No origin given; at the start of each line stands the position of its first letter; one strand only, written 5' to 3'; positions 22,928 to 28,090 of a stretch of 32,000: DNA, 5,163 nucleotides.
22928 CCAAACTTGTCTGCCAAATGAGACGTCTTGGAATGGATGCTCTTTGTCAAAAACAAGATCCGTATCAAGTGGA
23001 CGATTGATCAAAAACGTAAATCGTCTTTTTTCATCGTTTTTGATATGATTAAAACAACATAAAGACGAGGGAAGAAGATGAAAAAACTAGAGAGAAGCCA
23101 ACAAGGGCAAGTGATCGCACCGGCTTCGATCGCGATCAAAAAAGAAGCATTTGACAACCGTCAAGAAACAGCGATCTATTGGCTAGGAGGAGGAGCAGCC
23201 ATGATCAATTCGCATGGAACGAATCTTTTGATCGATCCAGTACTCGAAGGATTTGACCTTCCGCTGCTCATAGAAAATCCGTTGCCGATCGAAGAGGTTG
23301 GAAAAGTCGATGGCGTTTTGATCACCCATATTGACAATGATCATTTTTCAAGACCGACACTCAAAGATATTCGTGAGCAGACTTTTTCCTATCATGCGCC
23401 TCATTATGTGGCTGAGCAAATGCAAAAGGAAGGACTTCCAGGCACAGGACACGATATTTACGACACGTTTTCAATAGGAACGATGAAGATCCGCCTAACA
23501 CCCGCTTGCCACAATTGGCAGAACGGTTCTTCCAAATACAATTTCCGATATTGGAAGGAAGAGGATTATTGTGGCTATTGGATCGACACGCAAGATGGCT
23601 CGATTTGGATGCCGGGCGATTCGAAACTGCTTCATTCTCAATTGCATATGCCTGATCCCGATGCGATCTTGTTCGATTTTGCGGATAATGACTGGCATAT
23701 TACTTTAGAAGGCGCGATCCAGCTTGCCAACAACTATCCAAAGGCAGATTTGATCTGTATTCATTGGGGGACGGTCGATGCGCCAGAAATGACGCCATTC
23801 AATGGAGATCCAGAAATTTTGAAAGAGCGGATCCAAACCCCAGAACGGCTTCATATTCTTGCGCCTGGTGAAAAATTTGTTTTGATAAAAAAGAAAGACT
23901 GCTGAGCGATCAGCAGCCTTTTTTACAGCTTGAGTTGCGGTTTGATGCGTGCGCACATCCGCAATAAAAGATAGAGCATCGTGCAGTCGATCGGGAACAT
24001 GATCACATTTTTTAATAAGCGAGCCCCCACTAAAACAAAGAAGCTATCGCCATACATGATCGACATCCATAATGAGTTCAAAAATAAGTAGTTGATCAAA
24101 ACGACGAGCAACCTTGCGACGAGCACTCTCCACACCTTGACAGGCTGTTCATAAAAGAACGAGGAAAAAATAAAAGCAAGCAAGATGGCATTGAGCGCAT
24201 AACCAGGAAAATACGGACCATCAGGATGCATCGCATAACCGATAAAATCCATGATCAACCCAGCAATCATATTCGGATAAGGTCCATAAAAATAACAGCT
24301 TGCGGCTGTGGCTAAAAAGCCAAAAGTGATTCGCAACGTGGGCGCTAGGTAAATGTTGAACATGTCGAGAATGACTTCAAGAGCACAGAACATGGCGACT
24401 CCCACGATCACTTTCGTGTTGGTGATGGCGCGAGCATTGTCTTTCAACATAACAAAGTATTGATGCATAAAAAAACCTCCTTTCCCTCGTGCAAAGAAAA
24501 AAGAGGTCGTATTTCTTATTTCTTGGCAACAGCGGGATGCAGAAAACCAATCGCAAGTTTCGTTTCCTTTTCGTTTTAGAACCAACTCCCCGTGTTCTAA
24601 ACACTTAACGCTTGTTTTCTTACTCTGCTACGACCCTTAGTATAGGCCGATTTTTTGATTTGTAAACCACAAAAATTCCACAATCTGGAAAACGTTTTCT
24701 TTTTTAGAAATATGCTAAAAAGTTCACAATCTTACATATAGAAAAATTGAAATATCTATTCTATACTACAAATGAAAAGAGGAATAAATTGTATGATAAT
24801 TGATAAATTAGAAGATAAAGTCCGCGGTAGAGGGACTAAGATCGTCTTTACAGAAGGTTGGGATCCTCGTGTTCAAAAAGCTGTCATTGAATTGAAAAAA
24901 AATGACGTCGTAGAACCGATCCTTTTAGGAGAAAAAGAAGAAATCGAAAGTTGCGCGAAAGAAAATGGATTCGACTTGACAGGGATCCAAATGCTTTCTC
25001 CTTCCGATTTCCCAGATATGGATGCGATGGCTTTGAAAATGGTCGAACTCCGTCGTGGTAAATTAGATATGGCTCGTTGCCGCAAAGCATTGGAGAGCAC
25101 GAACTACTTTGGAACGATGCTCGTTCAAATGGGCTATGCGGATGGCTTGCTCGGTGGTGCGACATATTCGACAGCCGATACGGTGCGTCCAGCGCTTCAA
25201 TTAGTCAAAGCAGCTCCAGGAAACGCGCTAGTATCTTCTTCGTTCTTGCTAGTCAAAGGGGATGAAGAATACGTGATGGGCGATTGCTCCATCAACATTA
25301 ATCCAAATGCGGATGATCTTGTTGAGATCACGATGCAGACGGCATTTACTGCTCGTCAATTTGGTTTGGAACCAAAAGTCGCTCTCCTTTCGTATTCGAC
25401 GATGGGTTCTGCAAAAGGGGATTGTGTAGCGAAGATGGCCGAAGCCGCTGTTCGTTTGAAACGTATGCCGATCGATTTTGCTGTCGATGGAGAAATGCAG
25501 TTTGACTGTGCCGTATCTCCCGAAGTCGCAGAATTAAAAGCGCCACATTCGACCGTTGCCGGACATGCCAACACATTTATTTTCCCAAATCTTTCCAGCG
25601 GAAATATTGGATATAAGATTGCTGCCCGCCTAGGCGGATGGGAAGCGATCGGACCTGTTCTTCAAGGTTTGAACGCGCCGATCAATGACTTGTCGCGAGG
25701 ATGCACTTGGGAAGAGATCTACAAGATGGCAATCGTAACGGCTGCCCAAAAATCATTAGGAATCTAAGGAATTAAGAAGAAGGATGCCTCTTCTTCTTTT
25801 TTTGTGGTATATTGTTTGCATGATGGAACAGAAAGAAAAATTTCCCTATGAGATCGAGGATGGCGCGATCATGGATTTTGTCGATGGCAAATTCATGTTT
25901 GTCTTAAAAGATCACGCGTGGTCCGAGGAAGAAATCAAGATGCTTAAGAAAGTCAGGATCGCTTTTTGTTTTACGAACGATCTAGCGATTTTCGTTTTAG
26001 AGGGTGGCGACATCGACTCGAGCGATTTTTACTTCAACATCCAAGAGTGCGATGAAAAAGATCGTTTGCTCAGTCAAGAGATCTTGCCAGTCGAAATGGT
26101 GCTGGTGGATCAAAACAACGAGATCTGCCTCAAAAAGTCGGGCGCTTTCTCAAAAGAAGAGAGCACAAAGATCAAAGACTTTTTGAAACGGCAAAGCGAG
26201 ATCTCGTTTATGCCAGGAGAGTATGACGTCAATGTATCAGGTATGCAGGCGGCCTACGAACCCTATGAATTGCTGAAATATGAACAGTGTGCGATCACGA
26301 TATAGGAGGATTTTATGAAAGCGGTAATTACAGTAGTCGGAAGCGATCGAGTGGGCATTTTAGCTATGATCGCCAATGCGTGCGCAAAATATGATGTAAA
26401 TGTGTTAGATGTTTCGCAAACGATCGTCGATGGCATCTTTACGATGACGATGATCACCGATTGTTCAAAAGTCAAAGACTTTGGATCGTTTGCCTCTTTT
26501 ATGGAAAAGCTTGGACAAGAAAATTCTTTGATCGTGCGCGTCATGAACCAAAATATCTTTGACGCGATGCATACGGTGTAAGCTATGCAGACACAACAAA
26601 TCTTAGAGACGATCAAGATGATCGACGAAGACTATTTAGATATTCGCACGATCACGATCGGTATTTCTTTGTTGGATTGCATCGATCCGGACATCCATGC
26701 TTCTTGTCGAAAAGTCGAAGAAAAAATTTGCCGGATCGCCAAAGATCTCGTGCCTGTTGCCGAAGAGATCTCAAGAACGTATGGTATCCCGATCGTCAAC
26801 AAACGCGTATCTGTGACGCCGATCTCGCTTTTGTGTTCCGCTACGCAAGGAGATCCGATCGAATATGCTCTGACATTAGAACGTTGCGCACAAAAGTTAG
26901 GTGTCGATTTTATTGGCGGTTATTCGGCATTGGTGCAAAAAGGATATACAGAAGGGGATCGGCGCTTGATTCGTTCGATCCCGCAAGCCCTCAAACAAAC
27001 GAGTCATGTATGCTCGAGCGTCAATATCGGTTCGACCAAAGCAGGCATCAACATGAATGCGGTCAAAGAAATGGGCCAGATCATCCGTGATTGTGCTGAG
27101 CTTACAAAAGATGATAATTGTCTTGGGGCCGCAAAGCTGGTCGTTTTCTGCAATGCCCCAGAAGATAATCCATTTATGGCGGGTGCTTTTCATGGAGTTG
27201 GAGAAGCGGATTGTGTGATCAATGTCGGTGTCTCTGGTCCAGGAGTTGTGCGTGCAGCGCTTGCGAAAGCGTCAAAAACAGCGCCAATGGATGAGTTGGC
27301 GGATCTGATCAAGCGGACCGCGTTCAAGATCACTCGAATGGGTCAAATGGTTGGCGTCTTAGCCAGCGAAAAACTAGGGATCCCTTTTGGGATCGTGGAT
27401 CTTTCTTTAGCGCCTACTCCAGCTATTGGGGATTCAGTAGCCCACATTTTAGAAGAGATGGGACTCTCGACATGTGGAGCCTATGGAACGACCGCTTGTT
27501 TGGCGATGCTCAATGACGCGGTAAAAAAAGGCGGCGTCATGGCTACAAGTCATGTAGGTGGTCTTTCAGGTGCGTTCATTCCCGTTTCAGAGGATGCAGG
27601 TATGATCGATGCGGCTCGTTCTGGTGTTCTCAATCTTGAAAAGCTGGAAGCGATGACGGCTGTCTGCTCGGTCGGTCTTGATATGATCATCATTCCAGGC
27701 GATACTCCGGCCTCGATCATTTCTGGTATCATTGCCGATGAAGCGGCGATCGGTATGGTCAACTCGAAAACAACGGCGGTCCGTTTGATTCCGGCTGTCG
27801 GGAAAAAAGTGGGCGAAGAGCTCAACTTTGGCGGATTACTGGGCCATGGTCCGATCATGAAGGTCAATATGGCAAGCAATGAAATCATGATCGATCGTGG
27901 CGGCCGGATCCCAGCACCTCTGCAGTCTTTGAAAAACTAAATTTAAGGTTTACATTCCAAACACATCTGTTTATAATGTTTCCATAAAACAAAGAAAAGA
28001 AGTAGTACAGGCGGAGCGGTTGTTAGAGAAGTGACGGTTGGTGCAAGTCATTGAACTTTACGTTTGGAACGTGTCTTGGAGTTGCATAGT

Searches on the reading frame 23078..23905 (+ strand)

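Call 47: search_protein_families(library=pfam, proteins=[window:23078-23905:+], max_evalue=0.0001)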
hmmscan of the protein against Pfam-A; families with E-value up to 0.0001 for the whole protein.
window:23078-23905:+ (275 aa): 2 families
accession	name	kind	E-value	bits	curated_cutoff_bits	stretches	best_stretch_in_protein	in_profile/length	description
PF12706.13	Lactamase_B_2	-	5.2e-23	82.1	27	1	48-230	1-200/200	Beta-lactamase superfamily domain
PF13483.12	Lactamase_B_3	-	1.4e-07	32.1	24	1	33-182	2-111/160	Beta-lactamase superfamily domain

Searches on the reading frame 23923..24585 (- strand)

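Call 70: search_protein_families(library=pfam, proteins=[window:23923-24585:-], max_evalue=0.001)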
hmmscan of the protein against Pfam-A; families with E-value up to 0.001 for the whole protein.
window:23923-24585:- (220 aa): 1 family
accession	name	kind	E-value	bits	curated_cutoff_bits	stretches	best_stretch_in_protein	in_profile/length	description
PF12822.12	ECF_trnsprt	-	2.3e-08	34.7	30.7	1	59-207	2-168/169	ECF transporter, substrate-specific component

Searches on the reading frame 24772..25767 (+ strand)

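Call 47: search_protein_families(library=pfam, proteins=[window:24772-25767:+], max_evalue=0.0001)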
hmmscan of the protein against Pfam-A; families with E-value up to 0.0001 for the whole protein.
window:24772-25767:+ (331 aa): 1 family
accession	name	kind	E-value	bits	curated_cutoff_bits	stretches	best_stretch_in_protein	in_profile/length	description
PF01515.24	PTA_PTB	-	6.7e-110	367.8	24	1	9-324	2-319/319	Phosphate acetyl/butaryl transferase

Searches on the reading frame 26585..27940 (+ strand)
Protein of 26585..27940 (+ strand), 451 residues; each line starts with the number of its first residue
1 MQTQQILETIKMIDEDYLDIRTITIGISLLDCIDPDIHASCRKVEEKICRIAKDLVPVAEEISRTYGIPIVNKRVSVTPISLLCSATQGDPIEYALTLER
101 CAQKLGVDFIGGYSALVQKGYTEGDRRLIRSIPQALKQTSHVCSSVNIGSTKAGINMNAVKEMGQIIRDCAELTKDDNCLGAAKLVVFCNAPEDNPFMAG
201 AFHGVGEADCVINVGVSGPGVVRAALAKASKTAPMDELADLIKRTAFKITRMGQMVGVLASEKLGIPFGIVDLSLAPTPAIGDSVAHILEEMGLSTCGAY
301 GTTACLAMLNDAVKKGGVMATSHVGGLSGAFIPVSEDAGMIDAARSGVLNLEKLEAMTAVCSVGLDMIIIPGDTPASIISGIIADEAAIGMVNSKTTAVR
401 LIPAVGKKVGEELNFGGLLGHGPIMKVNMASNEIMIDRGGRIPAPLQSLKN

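Call 70: search_protein_families(library=pfam, proteins=[window:26585-27940:+], max_evalue=0.001)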
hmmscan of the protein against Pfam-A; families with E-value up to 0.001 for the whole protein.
window:26585-27940:+ (451 aa): 1 family
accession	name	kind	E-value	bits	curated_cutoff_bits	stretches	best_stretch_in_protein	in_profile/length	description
PF05167.17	DUF711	-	1.1e-192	640.8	25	1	11-421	1-412/413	Uncharacterised ACR (DUF711)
